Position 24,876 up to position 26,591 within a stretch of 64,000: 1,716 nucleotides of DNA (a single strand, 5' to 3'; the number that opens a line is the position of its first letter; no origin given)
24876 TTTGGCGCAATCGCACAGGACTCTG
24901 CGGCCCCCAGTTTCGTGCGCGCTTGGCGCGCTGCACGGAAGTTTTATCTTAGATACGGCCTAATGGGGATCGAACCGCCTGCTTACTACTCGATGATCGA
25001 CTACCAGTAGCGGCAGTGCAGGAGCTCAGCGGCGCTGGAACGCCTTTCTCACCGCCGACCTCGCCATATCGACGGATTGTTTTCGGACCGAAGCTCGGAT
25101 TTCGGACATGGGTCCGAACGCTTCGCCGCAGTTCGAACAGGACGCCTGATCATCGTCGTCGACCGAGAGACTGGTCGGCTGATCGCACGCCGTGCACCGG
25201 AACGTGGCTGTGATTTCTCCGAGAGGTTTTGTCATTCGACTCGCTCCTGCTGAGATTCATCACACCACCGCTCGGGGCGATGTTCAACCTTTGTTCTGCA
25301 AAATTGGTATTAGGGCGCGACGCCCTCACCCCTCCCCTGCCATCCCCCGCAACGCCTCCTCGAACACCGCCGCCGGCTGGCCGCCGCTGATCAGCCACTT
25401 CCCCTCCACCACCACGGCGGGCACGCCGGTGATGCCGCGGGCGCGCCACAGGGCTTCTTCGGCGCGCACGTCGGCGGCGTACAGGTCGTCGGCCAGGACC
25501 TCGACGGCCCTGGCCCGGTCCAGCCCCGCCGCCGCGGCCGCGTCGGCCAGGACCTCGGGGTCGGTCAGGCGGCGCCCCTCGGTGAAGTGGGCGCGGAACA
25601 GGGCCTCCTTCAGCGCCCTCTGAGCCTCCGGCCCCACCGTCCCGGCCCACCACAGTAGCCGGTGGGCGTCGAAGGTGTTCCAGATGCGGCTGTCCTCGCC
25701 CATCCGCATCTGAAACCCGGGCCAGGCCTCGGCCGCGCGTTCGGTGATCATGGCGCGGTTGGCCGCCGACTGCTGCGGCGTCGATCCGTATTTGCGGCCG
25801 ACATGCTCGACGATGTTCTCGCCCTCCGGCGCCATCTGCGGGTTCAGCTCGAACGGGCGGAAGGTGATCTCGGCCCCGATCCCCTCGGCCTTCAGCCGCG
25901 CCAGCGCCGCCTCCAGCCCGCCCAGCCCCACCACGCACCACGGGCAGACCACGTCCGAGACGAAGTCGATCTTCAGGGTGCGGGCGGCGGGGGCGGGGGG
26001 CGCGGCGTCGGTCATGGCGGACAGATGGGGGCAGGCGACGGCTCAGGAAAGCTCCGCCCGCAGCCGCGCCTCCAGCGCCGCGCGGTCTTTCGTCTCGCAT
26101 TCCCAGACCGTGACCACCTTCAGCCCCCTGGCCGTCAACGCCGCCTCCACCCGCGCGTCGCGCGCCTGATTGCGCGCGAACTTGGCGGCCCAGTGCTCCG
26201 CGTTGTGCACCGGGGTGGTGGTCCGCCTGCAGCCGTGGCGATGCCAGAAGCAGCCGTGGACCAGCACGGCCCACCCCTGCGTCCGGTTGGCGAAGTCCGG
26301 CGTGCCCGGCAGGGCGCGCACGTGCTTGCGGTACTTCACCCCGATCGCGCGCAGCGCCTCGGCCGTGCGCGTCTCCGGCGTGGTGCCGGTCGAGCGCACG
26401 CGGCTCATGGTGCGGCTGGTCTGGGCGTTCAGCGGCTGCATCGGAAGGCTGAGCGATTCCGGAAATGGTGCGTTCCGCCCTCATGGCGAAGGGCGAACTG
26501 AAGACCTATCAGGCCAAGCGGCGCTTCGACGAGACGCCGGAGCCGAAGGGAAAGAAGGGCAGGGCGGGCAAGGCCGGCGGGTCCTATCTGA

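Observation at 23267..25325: Low-GC islet carrying an orphan reverse transcriptase between thiC and a DsbA-family gene: candidate defence-type (UG/DRT-like) or novel RT system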

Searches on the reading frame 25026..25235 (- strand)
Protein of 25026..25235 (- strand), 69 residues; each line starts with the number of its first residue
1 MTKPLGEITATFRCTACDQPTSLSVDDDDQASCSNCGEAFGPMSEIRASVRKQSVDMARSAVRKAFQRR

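Call 3: search_protein_families(library=pfam, proteins=[window:25026-25235:-], max_evalue=0.1)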
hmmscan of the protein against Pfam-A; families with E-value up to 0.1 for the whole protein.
window:25026-25235:- (69 aa): 13 families
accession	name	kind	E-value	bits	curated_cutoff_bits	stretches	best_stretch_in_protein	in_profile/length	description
PF05129.18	Zn_ribbon_Elf1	-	0.0028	18.2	29.8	1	5-41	16-57/79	Transcription elongation factor Elf1 like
PF09723.15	Zn_ribbon_8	-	0.014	15.8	34.4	1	12-38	6-34/41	Zinc ribbon domain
PF07562.20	NCD3G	-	0.016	15.5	38.9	1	10-39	25-51/54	Nine Cysteines Domain of family 3 GPCR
PF19134.6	DUF5817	-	0.021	15.2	31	1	14-61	6-51/57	Domain of unknown function (DUF5817)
PF24042.1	DUF7351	-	0.022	14.9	31.2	1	13-65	3-56/177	Domain of unknown function (DUF7351)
PF13248.11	Zn_ribbon_3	-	0.034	14.1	27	0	11-38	2-24/26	zinc-ribbon domain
PF06467.20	zf-FCS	-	0.042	14.1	22.4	0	29-45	3-19/39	MYM-type Zinc finger with FCS sequence motif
PF14803.11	Zn_ribbon_Nudix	-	0.047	14.1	25.6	0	14-37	3-29/34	Nudix N-terminal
PF13717.11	Zn_ribbon_4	-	0.05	14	30.3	0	32-40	27-35/36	zinc-ribbon domain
PF24461.1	DUF7576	-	0.054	13.8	27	1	20-41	4-28/60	Family of unknown function (DUF7576)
PF01155.25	HypA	-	0.056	13.9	28.9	1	7-39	66-95/112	Hydrogenase/urease nickel incorporation, metallochaperone, hypA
PF08772.16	Zn_ribbon_NOB1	-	0.086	13.4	24.9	1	12-53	9-44/72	Nin one binding (NOB1) Zn-ribbon like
PF09180.16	ProRS-C_1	-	0.099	13.2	31.5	0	7-38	31-59/71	Prolyl-tRNA synthetase, C-terminal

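Call 4: search_protein_families(library=padloc, proteins=[window:25026-25235:-], max_evalue=1)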
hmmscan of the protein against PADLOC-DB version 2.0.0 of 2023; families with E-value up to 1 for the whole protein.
window:25026-25235:- (69 aa): 1 family
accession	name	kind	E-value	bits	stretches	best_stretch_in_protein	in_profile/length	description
PDLC04162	HEC-08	-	0.0011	16.1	1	10-50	242-281/358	-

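Call 5: search_protein_families(library=ncbifam, proteins=[window:25026-25235:-], max_evalue=1)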
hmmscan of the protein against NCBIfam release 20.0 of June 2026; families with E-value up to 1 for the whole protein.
window:25026-25235:- (69 aa): 2 families
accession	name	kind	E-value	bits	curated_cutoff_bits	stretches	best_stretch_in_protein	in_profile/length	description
NF047912.1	ECs_2282_CxxC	subfamily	0.0021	17.9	37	1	11-58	2-54/60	ECs_2282 family putative zinc-binding protein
TIGR02605.1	CxxC_CxxC_SSSS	subfamily_domain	0.0067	16.5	31.3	1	12-38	6-34/52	FmdB family zinc ribbon protein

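Call 40: search_protein_families(library=padloc, proteins=[L066:5735-7102:+, L067:5755-6933:-, L067:6930-7694:-, L067:7775-8173:-, L066:3399-3911:-, L066:4052-4498:+, L066:4492-4950:+], max_evalue=0.001)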
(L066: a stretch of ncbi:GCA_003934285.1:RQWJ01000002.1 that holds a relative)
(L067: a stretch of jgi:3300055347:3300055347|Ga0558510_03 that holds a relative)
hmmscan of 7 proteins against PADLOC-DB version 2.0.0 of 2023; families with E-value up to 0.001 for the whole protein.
L066:5735-7102:+ (455 aa): 68 families (the best 25 are shown)
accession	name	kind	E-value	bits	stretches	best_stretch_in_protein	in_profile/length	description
PDLC04184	HEC-01A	-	8.9e-156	517.5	1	1-454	1-463/464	-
PDLC04176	HEC-01A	-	5.2e-41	139.2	1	3-420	4-346/371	-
PDLC04178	HEC-01A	-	1.5e-40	137.5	1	2-406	9-341/399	-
PDLC04182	HEC-01A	-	3.4e-39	133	2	140-401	118-360/406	-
PDLC04183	HEC-01A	-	4.4e-39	132.7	2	150-419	116-378/402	-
PDLC04393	PDC-M07A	-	3.8e-34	116.4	2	217-400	190-361/435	-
PDLC04392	PDC-M07A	-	7.3e-34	115.5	1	1-417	1-374/432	-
PDLC04391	PDC-M07A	-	3.8e-31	106.5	1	1-401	1-358/412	-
PDLC04175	HEC-01A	-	2.7e-30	103.6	2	236-407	169-327/363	-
PDLC04180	HEC-01A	-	7.8e-30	102.3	1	2-417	3-342/382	-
PDLC04177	HEC-01A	-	3.8e-29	99.9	2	188-398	148-346/393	-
PDLC04541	PDC-M25A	-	6.8e-28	95.8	2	204-407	141-323/380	-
PDLC02980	AriA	-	7.4e-27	93.1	1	23-393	1-304/304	-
PDLC04389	PDC-M07A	-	9.9e-27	92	2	218-399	194-378/443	-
PDLC04144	HEC-01B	-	7.1e-24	82.6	2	210-425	172-377/395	-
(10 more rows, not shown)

L067:5755-6933:- (392 aa): 4 families
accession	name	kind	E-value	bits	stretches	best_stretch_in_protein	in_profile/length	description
PDLC04567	PDC-M30A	-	2.4e-07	28.1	1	110-269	120-279/381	-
PDLC04635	PDC-M41A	-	4.8e-05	21.4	1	23-160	19-165/298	-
PDLC04636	PDC-M41A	-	0.00029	18.7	1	29-161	22-151/281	-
PDLC04568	PDC-M30A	-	0.00089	16.7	0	42-182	38-182/368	-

L067:6930-7694:- (254 aa): 2 families
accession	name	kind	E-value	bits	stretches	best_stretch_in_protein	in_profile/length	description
PDLC04639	PDC-M41B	-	4.5e-105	348.4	1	1-249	1-235/241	-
PDLC04569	PDC-M30B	-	4e-97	322.5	1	4-249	3-235/241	-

L067:7775-8173:- (132 aa): 0 families

L066:3399-3911:- (170 aa): 0 families

L066:4052-4498:+ (148 aa): 0 families

L066:4492-4950:+ (152 aa): 0 families

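Call 62: find_homologous_proteins(query=window:25026-25235:-, max_evalue=0.001)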
Query window:25026-25235:- (69 aa): 2 proteins with E <= 0.001 among 3 candidates.
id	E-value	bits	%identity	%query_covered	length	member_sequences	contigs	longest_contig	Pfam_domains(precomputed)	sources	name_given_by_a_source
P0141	3.5e-38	145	100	100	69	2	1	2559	-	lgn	-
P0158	2.0e-31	124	86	100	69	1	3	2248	-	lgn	-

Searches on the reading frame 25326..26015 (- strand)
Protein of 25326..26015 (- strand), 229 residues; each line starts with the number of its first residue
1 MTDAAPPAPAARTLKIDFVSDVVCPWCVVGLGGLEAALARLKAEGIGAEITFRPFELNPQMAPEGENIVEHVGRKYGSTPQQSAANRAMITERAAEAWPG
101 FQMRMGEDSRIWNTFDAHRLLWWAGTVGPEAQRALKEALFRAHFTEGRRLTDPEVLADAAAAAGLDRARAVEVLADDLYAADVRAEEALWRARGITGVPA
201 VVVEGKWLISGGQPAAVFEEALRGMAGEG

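Call 3: search_protein_families(library=pfam, proteins=[window:25326-26015:-], max_evalue=0.1)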
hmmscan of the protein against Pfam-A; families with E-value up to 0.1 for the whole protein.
window:25326-26015:- (229 aa): 3 families
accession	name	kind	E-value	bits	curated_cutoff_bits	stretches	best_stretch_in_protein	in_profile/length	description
PF01323.26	DSBA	-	6.1e-34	117.9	25.6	1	16-222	2-190/191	DSBA-like thioredoxin domain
PF13462.12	Thioredoxin_4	-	0.00022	21.9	23.2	1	111-207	51-149/165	Thioredoxin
PF13192.12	Thioredoxin_3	-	0.016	15.7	24.8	1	185-216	38-68/76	Thioredoxin domain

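Call 34: find_encoding_contigs(protein=window:25326-26015:-, flank=6000, max_places=8)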
Protein window:25326-26015:- (229 aa): 3 contigs read that carry it; 1 place shown.
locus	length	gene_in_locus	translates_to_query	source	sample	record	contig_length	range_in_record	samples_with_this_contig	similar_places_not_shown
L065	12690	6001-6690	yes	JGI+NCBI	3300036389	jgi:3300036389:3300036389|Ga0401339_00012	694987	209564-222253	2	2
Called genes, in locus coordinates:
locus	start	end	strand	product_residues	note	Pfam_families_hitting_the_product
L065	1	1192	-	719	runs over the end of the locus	PF02897:Peptidase_S9_N, PF00326:Peptidase_S9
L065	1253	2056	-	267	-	PF07885:Ion_trans_2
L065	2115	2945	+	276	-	PF01678:DAP_epimerase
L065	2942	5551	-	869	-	PF13298:LigD_N, PF01068:DNA_ligase_A_M, PF04679:DNA_ligase_A_C, PF21686:LigD_Prim-Pol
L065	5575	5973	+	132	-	PF03852:Vsr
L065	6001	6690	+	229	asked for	PF01323:DSBA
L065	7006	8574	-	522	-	PF00078:RVT_1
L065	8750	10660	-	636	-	PF13667:ThiC-associated, PF01964:ThiC_Rad_SAM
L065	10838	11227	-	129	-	-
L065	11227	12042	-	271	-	PF09622:DUF2391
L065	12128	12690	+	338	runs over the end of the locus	PF00291:PALP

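Call 40: search_protein_families(library=padloc, proteins=[L066:5735-7102:+, L067:5755-6933:-, L067:6930-7694:-, L067:7775-8173:-, L066:3399-3911:-, L066:4052-4498:+, L066:4492-4950:+], max_evalue=0.001)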
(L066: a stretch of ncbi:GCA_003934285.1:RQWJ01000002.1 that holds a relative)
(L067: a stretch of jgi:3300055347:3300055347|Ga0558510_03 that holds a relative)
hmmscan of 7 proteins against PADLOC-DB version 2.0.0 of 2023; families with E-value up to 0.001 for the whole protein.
L066:5735-7102:+ (455 aa): 68 families (the best 25 are shown)
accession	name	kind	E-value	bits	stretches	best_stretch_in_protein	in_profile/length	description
PDLC04184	HEC-01A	-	8.9e-156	517.5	1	1-454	1-463/464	-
PDLC04176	HEC-01A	-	5.2e-41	139.2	1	3-420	4-346/371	-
PDLC04178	HEC-01A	-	1.5e-40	137.5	1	2-406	9-341/399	-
PDLC04182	HEC-01A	-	3.4e-39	133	2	140-401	118-360/406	-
PDLC04183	HEC-01A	-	4.4e-39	132.7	2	150-419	116-378/402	-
PDLC04393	PDC-M07A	-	3.8e-34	116.4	2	217-400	190-361/435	-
PDLC04392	PDC-M07A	-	7.3e-34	115.5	1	1-417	1-374/432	-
PDLC04391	PDC-M07A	-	3.8e-31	106.5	1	1-401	1-358/412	-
PDLC04175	HEC-01A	-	2.7e-30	103.6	2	236-407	169-327/363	-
PDLC04180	HEC-01A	-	7.8e-30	102.3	1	2-417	3-342/382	-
PDLC04177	HEC-01A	-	3.8e-29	99.9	2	188-398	148-346/393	-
PDLC04541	PDC-M25A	-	6.8e-28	95.8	2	204-407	141-323/380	-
PDLC02980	AriA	-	7.4e-27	93.1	1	23-393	1-304/304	-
PDLC04389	PDC-M07A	-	9.9e-27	92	2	218-399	194-378/443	-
PDLC04144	HEC-01B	-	7.1e-24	82.6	2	210-425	172-377/395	-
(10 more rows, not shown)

L067:5755-6933:- (392 aa): 4 families
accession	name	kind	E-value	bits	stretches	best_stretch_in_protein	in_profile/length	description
PDLC04567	PDC-M30A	-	2.4e-07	28.1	1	110-269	120-279/381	-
PDLC04635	PDC-M41A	-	4.8e-05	21.4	1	23-160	19-165/298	-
PDLC04636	PDC-M41A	-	0.00029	18.7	1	29-161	22-151/281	-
PDLC04568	PDC-M30A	-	0.00089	16.7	0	42-182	38-182/368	-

L067:6930-7694:- (254 aa): 2 families
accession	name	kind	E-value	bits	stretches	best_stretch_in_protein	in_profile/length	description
PDLC04639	PDC-M41B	-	4.5e-105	348.4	1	1-249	1-235/241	-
PDLC04569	PDC-M30B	-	4e-97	322.5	1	4-249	3-235/241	-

L067:7775-8173:- (132 aa): 0 families

L066:3399-3911:- (170 aa): 0 families

L066:4052-4498:+ (148 aa): 0 families

L066:4492-4950:+ (152 aa): 0 families

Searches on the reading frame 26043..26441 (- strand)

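Call 3: search_protein_families(library=pfam, proteins=[window:26043-26441:-], max_evalue=0.1)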
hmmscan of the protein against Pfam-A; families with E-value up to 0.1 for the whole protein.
window:26043-26441:- (132 aa): 1 family
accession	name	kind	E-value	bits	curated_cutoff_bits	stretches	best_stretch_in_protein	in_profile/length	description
PF03852.21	Vsr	-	1.3e-21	76.6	27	1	6-73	7-74/74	DNA mismatch endonuclease Vsr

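Call 40: search_protein_families(library=padloc, proteins=[L066:5735-7102:+, L067:5755-6933:-, L067:6930-7694:-, L067:7775-8173:-, L066:3399-3911:-, L066:4052-4498:+, L066:4492-4950:+], max_evalue=0.001)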
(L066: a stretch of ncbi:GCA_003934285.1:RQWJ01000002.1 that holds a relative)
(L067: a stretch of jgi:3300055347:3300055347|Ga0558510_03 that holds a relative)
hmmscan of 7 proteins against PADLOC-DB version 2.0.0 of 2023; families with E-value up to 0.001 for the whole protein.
L066:5735-7102:+ (455 aa): 68 families (the best 25 are shown)
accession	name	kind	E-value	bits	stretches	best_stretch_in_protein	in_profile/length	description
PDLC04184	HEC-01A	-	8.9e-156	517.5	1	1-454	1-463/464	-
PDLC04176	HEC-01A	-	5.2e-41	139.2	1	3-420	4-346/371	-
PDLC04178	HEC-01A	-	1.5e-40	137.5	1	2-406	9-341/399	-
PDLC04182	HEC-01A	-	3.4e-39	133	2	140-401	118-360/406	-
PDLC04183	HEC-01A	-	4.4e-39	132.7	2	150-419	116-378/402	-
PDLC04393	PDC-M07A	-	3.8e-34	116.4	2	217-400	190-361/435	-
PDLC04392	PDC-M07A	-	7.3e-34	115.5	1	1-417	1-374/432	-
PDLC04391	PDC-M07A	-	3.8e-31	106.5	1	1-401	1-358/412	-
PDLC04175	HEC-01A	-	2.7e-30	103.6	2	236-407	169-327/363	-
PDLC04180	HEC-01A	-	7.8e-30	102.3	1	2-417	3-342/382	-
PDLC04177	HEC-01A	-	3.8e-29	99.9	2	188-398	148-346/393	-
PDLC04541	PDC-M25A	-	6.8e-28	95.8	2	204-407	141-323/380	-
PDLC02980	AriA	-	7.4e-27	93.1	1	23-393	1-304/304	-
PDLC04389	PDC-M07A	-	9.9e-27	92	2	218-399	194-378/443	-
PDLC04144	HEC-01B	-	7.1e-24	82.6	2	210-425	172-377/395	-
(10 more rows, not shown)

L067:5755-6933:- (392 aa): 4 families
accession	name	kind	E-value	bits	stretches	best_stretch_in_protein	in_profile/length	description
PDLC04567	PDC-M30A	-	2.4e-07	28.1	1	110-269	120-279/381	-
PDLC04635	PDC-M41A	-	4.8e-05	21.4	1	23-160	19-165/298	-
PDLC04636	PDC-M41A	-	0.00029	18.7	1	29-161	22-151/281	-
PDLC04568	PDC-M30A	-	0.00089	16.7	0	42-182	38-182/368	-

L067:6930-7694:- (254 aa): 2 families
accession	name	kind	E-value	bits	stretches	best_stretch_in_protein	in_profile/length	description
PDLC04639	PDC-M41B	-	4.5e-105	348.4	1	1-249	1-235/241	-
PDLC04569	PDC-M30B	-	4e-97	322.5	1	4-249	3-235/241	-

L067:7775-8173:- (132 aa): 0 families

L066:3399-3911:- (170 aa): 0 families

L066:4052-4498:+ (148 aa): 0 families

L066:4492-4950:+ (152 aa): 0 families
